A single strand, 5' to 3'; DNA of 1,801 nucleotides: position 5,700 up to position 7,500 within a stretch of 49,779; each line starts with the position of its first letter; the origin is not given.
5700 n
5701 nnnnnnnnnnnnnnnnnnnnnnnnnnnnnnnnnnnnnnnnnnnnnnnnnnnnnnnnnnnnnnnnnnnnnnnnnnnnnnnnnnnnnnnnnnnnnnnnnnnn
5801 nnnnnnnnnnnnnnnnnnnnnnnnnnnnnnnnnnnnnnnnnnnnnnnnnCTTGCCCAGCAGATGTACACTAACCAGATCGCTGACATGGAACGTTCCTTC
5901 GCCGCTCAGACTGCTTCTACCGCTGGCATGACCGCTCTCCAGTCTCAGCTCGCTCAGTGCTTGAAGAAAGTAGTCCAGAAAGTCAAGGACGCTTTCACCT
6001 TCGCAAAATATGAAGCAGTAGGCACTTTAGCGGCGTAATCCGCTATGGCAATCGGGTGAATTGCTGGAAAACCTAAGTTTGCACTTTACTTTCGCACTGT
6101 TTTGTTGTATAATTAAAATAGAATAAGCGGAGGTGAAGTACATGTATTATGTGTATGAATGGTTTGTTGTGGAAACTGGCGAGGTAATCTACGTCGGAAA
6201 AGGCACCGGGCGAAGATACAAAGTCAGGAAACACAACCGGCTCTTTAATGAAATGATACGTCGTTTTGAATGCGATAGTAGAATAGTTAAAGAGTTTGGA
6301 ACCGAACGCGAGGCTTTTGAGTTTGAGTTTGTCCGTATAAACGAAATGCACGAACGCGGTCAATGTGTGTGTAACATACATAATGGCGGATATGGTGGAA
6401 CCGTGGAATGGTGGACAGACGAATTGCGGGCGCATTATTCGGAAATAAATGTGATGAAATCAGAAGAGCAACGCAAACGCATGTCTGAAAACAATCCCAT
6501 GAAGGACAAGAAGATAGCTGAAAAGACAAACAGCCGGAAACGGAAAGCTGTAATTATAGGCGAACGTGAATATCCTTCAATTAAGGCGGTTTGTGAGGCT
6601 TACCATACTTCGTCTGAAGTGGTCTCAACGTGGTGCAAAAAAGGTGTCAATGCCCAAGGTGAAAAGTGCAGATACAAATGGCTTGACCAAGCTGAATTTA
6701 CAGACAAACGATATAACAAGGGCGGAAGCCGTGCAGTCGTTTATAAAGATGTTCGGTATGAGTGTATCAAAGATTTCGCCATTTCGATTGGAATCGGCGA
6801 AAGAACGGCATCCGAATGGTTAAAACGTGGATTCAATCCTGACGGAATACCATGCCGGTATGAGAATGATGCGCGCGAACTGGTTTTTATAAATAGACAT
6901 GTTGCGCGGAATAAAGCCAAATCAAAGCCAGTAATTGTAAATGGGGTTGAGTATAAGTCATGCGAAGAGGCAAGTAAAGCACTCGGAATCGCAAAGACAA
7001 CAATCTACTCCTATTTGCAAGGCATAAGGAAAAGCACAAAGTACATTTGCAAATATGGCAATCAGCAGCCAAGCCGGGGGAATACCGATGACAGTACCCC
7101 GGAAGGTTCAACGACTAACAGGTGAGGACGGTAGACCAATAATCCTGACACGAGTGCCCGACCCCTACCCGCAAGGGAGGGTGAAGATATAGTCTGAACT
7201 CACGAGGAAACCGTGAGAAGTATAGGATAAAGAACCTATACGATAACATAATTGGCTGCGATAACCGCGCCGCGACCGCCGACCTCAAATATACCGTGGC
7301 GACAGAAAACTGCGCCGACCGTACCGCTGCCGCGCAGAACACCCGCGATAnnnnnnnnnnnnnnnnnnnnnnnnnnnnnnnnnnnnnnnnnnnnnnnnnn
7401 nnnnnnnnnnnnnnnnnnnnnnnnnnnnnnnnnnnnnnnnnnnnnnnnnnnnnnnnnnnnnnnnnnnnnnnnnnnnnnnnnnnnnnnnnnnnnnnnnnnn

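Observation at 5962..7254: Group I intron with a GIY-YIG homing endonuclease splits a Gly/Cys-rich membrane protein gene in the accessory region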

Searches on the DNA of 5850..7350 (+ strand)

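Call 4: search_rna_families(source=window, start=5850, end=7350, threshold=evalue, max_evalue=10, show_alignments=5)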
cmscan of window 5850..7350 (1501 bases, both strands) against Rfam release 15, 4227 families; matches with E-value up to 10: 2.
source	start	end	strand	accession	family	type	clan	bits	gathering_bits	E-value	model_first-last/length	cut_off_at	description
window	6938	7217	+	RF00028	Intron_gpI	Intron;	-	36.5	50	2.6e-07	1-253/253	no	Group I catalytic intron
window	6082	6140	+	RF04096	mir-4433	Gene; miRNA;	-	16.1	77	8.1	1-83/83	no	mir-4433 microRNA precursor family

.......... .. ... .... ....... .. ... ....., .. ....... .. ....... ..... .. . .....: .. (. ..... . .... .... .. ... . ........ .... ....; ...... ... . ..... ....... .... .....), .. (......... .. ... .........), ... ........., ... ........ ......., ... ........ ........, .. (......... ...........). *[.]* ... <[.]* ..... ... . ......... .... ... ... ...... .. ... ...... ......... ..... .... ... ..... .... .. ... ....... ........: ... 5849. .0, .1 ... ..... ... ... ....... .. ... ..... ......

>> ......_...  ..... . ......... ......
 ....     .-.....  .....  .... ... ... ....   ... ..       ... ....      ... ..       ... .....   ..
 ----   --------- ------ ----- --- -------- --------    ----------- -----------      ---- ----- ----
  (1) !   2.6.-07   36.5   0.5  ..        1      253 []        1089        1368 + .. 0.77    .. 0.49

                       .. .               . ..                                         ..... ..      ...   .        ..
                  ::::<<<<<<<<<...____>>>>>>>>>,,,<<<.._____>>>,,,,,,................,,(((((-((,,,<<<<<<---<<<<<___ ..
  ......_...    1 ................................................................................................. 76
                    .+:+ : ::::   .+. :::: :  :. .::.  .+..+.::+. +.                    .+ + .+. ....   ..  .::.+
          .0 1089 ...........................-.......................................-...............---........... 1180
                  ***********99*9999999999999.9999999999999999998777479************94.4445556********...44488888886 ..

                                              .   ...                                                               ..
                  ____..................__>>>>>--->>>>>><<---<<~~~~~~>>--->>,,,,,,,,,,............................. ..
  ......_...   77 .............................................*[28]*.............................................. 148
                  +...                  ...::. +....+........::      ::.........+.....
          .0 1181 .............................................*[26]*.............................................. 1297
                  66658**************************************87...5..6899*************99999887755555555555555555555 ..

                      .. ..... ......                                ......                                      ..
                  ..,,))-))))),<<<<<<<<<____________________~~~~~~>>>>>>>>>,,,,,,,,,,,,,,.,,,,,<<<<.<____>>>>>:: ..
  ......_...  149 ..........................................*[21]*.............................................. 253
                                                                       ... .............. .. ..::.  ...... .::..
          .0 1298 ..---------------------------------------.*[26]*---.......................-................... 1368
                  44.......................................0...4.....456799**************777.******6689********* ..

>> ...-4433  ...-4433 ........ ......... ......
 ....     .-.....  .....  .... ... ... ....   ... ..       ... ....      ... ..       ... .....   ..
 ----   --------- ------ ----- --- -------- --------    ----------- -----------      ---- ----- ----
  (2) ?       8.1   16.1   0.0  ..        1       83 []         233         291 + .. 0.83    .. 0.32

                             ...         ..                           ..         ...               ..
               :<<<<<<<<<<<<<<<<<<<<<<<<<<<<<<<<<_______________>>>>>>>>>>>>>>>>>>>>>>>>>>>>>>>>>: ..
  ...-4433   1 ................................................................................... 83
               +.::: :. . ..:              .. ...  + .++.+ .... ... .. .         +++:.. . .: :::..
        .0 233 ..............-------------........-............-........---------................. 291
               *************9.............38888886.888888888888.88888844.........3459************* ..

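Call 89: search_rna_families(sources=[L133, L128, L137, L196, L206, L044], threshold=evalue, max_evalue=0.001, show_alignments=1)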
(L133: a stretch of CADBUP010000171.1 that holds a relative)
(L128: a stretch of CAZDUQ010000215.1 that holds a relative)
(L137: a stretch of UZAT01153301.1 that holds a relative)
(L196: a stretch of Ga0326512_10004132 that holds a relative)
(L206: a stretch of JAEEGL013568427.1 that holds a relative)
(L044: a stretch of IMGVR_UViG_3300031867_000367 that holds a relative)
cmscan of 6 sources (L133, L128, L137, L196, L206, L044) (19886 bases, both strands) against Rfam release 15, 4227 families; matches with E-value up to 0.001: 3.
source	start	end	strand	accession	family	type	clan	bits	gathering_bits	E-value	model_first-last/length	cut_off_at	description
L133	1290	1709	+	RF00028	Intron_gpI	Intron;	-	71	50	1.6e-16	1-253/253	no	Group I catalytic intron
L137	2240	2565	+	RF00028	Intron_gpI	Intron;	-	40.6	50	2.1e-07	1-253/253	no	Group I catalytic intron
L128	841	1134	+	RF00028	Intron_gpI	Intron;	-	36.8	50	2.7e-06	1-253/253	no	Group I catalytic intron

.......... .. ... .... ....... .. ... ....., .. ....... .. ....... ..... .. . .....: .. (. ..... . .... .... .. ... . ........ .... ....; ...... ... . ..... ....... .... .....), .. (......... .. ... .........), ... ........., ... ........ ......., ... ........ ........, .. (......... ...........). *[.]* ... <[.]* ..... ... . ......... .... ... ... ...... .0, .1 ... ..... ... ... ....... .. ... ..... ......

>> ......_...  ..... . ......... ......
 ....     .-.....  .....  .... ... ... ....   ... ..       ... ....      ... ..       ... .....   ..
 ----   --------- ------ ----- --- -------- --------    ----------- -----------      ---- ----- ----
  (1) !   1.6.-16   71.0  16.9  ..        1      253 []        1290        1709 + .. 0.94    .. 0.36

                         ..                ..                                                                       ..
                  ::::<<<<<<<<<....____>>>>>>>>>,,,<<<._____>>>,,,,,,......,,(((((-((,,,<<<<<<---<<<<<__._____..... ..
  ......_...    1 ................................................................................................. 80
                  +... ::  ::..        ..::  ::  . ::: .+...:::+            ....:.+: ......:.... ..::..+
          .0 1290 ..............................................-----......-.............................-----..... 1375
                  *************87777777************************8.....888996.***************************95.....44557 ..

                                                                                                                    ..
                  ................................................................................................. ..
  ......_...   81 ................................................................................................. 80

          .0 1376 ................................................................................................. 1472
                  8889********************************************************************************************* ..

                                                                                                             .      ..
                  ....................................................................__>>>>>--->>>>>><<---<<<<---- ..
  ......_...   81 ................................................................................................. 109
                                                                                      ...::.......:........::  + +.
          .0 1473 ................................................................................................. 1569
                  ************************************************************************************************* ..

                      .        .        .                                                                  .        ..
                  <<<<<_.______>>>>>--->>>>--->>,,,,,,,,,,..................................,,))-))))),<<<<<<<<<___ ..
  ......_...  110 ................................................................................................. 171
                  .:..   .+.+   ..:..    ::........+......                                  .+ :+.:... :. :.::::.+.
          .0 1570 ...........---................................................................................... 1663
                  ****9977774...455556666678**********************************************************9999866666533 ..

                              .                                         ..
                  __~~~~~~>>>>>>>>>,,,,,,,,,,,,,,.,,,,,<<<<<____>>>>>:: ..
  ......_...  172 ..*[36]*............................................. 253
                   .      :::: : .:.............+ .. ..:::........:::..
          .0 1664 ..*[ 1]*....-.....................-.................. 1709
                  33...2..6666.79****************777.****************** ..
